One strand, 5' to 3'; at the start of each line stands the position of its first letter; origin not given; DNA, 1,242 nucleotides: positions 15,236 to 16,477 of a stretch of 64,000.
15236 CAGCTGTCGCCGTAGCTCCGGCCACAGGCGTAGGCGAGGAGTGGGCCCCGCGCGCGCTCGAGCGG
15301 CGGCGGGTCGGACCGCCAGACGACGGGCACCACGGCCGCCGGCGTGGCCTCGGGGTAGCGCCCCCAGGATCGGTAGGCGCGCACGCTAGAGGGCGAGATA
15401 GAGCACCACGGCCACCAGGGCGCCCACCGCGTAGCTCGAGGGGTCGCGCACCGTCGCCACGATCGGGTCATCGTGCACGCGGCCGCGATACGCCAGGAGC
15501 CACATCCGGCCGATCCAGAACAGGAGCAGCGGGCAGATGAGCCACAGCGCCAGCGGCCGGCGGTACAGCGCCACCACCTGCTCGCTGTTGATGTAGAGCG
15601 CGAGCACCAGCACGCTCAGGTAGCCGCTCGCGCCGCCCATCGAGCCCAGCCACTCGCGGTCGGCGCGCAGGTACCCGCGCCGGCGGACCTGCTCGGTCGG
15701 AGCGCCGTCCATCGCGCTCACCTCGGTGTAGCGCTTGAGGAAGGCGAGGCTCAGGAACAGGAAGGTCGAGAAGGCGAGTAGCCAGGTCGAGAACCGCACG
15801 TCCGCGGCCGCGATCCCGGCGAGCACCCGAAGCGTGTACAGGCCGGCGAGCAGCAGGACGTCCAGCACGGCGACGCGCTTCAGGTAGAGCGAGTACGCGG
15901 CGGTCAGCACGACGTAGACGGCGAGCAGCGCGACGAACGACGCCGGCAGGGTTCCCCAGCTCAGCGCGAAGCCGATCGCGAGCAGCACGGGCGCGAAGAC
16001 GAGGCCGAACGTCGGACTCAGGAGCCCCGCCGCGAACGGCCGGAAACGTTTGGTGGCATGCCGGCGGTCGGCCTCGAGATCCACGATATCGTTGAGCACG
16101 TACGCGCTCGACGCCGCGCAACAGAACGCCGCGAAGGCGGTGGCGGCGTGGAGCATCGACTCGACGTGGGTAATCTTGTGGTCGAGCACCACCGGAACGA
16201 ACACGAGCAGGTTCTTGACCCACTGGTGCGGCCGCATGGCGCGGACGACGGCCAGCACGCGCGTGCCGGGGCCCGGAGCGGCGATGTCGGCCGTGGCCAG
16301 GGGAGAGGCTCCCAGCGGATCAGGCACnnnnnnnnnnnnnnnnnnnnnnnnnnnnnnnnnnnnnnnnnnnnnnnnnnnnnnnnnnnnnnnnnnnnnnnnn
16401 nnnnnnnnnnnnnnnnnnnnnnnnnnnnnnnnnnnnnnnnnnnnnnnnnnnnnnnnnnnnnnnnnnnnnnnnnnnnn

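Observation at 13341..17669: DPA-type donor module with three deviations: Cys-to-Ala at the benzothiazinone site, no PAP2 phosphatase, and an extra FAD oxidoreductase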

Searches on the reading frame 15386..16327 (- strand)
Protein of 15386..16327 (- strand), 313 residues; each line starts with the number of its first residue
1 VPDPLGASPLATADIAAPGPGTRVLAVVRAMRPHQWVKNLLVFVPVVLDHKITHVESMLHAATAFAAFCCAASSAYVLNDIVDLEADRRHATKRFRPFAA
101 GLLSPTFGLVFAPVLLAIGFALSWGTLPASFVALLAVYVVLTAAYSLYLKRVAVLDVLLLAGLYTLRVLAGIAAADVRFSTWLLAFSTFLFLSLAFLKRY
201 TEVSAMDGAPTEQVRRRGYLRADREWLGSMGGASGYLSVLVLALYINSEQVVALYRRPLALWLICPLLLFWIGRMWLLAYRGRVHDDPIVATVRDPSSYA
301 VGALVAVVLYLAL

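Call 4: search_protein_families(library=pfam, proteins=[window:15386-16327:-], max_evalue=0.01)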
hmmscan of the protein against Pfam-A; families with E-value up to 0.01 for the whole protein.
window:15386-16327:- (313 aa): 1 family
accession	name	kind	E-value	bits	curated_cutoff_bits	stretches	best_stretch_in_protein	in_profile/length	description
PF01040.23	UbiA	-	6.6e-21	75.2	34.2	1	57-281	18-234/250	UbiA prenyltransferase family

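Call 5: search_protein_families(library=ncbifam, proteins=[window:15386-16327:-], max_evalue=0.01)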
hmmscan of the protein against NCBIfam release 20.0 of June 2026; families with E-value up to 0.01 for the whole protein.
window:15386-16327:- (313 aa): 12 families
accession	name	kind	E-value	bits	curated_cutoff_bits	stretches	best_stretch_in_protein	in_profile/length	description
NF006088.0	PRK08238.1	equivalog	1.7e-115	386.5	351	1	22-312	190-479/482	UbiA family prenyltransferase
NF008978.0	PRK12324.1-4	equivalog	5e-48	163.7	207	1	18-215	26-223/322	decaprenyl-phosphate phosphoribosyltransferase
NF008977.0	PRK12324.1-2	equivalog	6.3e-44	150.6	234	1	26-308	4-282/297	decaprenyl-phosphate phosphoribosyltransferase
NF008976.0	PRK12324.1-1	equivalog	7.5e-42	143.8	474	1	17-206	11-203/306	decaprenyl-phosphate phosphoribosyltransferase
NF009523.0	PRK12884.1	equivalog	2.3e-11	43.4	269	1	25-191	5-167/279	prenyltransferase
TIGR01473.1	cyoE_ctaB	equivalog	1.5e-09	38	210.3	1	43-190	20-167/281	heme o synthase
NF003348.0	PRK04375.1-1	equivalog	3e-09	36.7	285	1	55-159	34-138/292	heme o synthase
TIGR01474.1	ubiA_proteo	equivalog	1.7e-07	31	275.45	1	28-190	5-172/282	4-hydroxybenzoate octaprenyltransferase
TIGR01475.1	ubiA_other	subfamily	3e-07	30.2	180.8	1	60-196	37-169/282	UbiA-like polyprenyltransferase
NF003349.0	PRK04375.1-2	equivalog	1.7e-06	27.5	246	1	43-176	44-177/318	heme o synthase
NF009512.0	PRK12872.1-1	equivalog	6.3e-06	26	278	1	67-169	47-151/303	geranylgeranylglycerol-phosphate geranylgeranyltransferase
NF009517.0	PRK12876.1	equivalog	8.6e-06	25.4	419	1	62-194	50-181/300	prenyltransferase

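Call 57: search_solved_structures(query=window:15386-16327:-, show_alignments=1, max_evalue=0.01)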
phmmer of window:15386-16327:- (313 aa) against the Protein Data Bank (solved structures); distinct sequences matched with E-value up to 0.01: 2.
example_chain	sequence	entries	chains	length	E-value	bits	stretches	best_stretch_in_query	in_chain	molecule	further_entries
8j8j_D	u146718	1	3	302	5.6e-31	111.1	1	13-206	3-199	Decaprenyl-phosphate phosphoribosyltransferase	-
8j8k_A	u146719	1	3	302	4.3e-20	75.3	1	13-206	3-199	Decaprenyl-phosphate phosphoribosyltransferase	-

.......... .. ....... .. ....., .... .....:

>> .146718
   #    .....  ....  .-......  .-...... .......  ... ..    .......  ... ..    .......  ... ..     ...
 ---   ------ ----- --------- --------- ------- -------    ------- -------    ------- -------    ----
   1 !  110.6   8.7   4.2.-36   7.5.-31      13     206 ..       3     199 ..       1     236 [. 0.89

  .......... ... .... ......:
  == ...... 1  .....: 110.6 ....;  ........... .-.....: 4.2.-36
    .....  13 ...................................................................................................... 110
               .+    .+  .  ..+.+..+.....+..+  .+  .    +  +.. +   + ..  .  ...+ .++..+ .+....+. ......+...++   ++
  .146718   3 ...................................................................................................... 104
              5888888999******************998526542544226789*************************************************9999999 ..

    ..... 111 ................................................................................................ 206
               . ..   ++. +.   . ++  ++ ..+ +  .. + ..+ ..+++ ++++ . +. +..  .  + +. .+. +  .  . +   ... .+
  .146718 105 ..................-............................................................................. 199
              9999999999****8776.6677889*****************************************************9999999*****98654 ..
